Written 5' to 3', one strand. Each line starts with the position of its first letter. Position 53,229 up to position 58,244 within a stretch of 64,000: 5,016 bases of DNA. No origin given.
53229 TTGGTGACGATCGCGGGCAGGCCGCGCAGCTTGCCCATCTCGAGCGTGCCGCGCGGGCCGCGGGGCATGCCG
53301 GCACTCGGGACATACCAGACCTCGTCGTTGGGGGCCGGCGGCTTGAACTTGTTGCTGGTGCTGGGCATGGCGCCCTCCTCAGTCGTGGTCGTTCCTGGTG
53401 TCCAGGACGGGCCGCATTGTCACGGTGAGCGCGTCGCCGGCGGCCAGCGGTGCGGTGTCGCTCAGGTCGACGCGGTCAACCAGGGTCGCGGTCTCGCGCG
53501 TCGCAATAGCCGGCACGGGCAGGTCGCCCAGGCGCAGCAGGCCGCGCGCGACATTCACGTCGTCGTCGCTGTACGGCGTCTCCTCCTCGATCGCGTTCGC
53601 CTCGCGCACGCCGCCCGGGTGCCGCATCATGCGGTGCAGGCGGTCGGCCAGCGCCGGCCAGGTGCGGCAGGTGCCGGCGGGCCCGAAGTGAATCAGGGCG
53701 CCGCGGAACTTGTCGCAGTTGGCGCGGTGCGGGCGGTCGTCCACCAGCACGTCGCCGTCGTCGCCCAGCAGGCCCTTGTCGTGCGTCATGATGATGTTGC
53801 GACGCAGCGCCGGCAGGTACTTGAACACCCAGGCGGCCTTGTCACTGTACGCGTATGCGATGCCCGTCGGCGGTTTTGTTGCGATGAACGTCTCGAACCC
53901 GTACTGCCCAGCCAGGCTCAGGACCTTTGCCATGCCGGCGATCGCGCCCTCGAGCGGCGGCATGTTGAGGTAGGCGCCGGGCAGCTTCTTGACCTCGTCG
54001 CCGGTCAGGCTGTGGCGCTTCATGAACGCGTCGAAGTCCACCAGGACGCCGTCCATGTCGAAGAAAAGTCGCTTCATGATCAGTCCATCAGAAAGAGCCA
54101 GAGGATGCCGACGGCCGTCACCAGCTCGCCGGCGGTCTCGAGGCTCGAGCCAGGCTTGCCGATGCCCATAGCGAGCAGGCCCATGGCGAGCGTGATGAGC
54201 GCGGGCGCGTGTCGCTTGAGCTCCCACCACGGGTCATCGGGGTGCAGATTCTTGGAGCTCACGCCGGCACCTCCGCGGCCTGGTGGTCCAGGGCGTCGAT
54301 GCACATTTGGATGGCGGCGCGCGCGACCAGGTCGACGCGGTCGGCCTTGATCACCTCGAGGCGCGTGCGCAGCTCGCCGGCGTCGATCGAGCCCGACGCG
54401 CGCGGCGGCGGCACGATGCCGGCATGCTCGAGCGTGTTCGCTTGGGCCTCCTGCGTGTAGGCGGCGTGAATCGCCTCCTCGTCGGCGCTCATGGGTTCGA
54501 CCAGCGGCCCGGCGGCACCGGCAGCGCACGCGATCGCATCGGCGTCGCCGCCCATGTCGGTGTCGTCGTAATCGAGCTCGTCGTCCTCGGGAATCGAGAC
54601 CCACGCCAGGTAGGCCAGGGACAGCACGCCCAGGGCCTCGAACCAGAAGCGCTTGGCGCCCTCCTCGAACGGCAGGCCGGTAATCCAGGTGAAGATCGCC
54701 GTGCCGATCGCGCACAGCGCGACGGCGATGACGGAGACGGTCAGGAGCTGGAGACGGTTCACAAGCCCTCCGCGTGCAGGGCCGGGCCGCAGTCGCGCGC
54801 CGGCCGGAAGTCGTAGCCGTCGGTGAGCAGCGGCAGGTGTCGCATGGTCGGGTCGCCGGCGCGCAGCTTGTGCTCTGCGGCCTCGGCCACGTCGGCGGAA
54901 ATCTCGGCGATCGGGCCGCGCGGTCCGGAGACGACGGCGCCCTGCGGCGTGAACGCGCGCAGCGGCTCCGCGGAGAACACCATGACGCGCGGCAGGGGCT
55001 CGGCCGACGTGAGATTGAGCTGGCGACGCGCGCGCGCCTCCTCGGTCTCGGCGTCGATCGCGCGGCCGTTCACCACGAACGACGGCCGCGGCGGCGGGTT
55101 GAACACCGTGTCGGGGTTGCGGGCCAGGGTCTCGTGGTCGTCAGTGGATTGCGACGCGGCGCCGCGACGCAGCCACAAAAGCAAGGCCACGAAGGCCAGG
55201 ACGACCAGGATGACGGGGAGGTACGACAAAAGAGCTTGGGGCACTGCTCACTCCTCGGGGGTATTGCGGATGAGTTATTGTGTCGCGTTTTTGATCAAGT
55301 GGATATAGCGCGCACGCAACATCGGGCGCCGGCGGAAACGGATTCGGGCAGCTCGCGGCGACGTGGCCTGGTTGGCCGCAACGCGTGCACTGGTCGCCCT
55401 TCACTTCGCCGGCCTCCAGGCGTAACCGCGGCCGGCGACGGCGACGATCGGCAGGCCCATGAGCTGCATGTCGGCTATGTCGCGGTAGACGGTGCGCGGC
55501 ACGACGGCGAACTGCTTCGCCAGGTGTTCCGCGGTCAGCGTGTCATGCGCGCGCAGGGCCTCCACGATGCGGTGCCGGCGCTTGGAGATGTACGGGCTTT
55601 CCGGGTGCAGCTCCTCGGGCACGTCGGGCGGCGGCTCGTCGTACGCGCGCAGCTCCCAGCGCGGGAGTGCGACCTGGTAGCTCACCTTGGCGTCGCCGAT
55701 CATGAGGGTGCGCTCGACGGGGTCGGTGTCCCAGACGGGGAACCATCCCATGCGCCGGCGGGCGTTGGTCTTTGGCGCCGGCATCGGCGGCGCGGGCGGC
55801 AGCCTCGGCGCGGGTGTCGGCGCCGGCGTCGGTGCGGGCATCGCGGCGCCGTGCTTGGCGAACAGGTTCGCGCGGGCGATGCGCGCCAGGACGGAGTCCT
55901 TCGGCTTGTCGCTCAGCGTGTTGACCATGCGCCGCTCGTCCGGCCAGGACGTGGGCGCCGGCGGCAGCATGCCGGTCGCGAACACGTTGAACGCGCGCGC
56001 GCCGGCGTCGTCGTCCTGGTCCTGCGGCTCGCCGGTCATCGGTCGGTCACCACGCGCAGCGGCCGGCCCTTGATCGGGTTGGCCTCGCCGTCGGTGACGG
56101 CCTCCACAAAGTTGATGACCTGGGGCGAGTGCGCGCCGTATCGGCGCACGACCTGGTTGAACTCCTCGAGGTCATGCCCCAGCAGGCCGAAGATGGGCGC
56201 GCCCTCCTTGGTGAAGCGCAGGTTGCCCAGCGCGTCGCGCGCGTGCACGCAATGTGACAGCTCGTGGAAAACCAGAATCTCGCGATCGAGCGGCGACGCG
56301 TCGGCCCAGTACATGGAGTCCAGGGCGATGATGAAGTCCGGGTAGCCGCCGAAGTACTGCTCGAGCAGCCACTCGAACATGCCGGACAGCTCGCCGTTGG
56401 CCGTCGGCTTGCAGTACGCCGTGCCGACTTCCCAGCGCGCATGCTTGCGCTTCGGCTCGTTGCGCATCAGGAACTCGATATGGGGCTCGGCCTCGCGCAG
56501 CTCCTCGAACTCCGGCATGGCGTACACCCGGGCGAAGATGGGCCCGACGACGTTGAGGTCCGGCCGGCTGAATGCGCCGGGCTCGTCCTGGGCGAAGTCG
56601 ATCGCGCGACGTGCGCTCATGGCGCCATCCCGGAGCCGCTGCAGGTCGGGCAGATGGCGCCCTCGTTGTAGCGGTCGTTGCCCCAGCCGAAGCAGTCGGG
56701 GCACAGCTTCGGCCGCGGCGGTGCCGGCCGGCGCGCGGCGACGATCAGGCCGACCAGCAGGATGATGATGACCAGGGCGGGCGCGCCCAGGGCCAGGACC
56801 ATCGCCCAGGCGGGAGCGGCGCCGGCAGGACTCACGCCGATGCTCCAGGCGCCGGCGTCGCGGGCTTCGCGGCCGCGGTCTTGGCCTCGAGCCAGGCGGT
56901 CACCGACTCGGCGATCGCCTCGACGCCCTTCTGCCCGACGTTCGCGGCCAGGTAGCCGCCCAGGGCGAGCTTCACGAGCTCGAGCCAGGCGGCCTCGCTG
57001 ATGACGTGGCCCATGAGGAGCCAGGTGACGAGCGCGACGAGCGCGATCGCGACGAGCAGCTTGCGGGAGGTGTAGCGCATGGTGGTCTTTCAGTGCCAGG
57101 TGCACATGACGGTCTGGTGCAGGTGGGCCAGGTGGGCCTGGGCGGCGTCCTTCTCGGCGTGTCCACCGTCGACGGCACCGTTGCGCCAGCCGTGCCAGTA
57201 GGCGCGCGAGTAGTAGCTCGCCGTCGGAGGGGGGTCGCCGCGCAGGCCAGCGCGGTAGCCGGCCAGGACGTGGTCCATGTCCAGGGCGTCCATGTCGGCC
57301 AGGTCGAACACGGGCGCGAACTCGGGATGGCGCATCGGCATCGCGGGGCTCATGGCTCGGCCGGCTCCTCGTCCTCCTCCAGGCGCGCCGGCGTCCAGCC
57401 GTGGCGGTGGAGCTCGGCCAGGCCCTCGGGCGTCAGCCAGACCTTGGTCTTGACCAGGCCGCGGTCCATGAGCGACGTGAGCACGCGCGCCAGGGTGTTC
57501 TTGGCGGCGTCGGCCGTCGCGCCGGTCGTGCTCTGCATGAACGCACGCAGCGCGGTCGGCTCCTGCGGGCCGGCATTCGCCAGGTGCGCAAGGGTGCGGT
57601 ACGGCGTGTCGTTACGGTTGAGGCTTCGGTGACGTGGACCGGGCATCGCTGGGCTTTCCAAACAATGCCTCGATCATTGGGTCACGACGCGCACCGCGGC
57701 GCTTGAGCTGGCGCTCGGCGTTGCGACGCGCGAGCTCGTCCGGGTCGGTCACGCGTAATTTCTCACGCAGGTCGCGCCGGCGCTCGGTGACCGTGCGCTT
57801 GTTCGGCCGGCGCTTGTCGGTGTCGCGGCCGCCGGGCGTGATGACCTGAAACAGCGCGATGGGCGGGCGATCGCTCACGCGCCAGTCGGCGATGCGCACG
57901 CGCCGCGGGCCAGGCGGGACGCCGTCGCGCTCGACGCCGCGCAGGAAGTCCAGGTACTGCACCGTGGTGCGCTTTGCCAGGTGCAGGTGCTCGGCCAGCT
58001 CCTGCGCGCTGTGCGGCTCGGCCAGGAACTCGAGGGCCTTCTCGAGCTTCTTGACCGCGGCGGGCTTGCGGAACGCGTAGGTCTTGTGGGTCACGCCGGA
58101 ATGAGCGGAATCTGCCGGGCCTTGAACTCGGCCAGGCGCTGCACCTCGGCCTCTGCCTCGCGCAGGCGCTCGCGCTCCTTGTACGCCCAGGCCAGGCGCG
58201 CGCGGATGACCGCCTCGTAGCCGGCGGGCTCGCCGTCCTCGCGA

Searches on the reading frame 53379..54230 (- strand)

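Call 53: search_protein_families(library=pfam, proteins=[window:53379-54230:-], max_evalue=0.05)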
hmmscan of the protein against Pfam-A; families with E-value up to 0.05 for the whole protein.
window:53379-54230:- (283 aa): 1 family
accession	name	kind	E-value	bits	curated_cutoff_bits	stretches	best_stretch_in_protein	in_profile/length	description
PF06941.18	NT5C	-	3.4e-10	40.5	24.8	1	85-183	61-151/180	5' nucleotidase, deoxy (Pyrimidine), cytosolic type C protein (NT5C)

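Call 54: search_protein_families(library=phrogs, proteins=[window:53379-54230:-], max_evalue=0.01)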
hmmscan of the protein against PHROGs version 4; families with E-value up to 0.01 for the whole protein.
window:53379-54230:- (283 aa): 2 families
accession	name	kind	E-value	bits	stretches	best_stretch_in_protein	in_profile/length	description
phrog_420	-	unknown function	6.4e-11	43.3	1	85-179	78-169/267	unknown function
phrog_2643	-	moron, auxiliary metabolic gene and host takeover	9.1e-09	36.2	1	52-167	6-140/182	5'-3' deoxyribonucleotidase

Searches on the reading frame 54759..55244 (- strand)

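Call 53: search_protein_families(library=pfam, proteins=[window:54759-55244:-], max_evalue=0.05)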
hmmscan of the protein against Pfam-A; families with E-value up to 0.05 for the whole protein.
window:54759-55244:- (161 aa): 1 family
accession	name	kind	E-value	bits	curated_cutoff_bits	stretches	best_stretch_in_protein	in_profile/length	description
PF23933.1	DUF7269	-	0.0087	16.6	29.1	1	8-74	24-83/162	Family of unknown function (DUF7269)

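Call 54: search_protein_families(library=phrogs, proteins=[window:54759-55244:-], max_evalue=0.01)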
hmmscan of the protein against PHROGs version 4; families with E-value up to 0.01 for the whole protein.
window:54759-55244:- (161 aa): 0 families

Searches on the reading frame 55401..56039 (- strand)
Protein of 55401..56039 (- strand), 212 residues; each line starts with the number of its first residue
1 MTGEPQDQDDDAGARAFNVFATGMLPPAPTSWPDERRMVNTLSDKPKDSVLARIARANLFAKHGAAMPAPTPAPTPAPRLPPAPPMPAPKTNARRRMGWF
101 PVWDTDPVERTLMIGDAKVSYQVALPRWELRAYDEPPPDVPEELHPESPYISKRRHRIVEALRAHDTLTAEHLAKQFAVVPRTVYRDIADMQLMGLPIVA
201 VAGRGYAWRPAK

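Call 53: search_protein_families(library=pfam, proteins=[window:55401-56039:-], max_evalue=0.05)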
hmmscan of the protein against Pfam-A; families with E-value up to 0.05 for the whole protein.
window:55401-56039:- (212 aa): 3 families
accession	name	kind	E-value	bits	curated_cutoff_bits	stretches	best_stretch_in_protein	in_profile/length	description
PF08279.18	HTH_11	-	3.5e-13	49.6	25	1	154-206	1-54/55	HTH domain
PF08220.18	HTH_DeoR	-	0.00013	22.1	21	1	154-196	1-43/57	DeoR-like helix-turn-helix domain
PF21476.4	PF0610-like_N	-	0.0023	18.5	33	1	154-188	2-35/50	PF0610-like, N-terminal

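Call 54: search_protein_families(library=phrogs, proteins=[window:55401-56039:-], max_evalue=0.01)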
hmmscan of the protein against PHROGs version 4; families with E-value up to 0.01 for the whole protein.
window:55401-56039:- (212 aa): 1 family
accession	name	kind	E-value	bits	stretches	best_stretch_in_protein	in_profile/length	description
phrog_13105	-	unknown function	3.5e-10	40.9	1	152-208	4-60/239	-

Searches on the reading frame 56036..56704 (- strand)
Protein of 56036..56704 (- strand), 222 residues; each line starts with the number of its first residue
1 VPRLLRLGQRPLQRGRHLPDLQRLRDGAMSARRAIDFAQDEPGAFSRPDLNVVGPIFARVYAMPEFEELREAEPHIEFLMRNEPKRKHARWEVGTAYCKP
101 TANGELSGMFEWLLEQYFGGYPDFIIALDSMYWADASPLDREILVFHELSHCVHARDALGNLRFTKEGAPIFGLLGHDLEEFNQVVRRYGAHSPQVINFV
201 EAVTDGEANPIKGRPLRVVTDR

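Call 53: search_protein_families(library=pfam, proteins=[window:56036-56704:-], max_evalue=0.05)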
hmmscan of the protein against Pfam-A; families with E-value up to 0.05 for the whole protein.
window:56036-56704:- (222 aa): 2 families
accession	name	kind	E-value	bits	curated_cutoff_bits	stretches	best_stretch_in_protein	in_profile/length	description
PF18894.6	PhageMetallopep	-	3.2e-23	82.7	23.7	1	62-202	19-132/134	Putative phage metallopeptidase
PF00607.25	Gag_p24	-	0.033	14.5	24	0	178-207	9-38/128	gag protein p24 N-terminal domain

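Call 54: search_protein_families(library=phrogs, proteins=[window:56036-56704:-], max_evalue=0.01)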
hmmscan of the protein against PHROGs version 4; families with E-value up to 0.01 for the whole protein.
window:56036-56704:- (222 aa): 2 families
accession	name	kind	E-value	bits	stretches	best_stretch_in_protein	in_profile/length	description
phrog_513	-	integration and excision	9.4e-31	107.8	1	63-205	44-187/208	transposase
phrog_18648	-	unknown function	1.4e-10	42.2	1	144-203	7-66/87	-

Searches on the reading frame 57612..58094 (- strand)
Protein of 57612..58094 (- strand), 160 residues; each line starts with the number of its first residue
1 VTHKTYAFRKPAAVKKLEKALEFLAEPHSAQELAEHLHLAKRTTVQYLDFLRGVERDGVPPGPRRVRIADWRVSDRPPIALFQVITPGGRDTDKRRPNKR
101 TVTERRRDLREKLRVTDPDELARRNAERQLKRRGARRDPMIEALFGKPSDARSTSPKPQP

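Call 53: search_protein_families(library=pfam, proteins=[window:57612-58094:-], max_evalue=0.05)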
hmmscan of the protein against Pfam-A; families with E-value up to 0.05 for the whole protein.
window:57612-58094:- (160 aa): 2 families
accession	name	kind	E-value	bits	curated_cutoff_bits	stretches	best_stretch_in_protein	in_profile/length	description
PF08279.18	HTH_11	-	0.0096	16.2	25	1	17-52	2-40/55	HTH domain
PF24033.1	DUF7342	-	0.029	14.8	31.6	0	17-52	7-42/150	Family of unknown function (DUF7342)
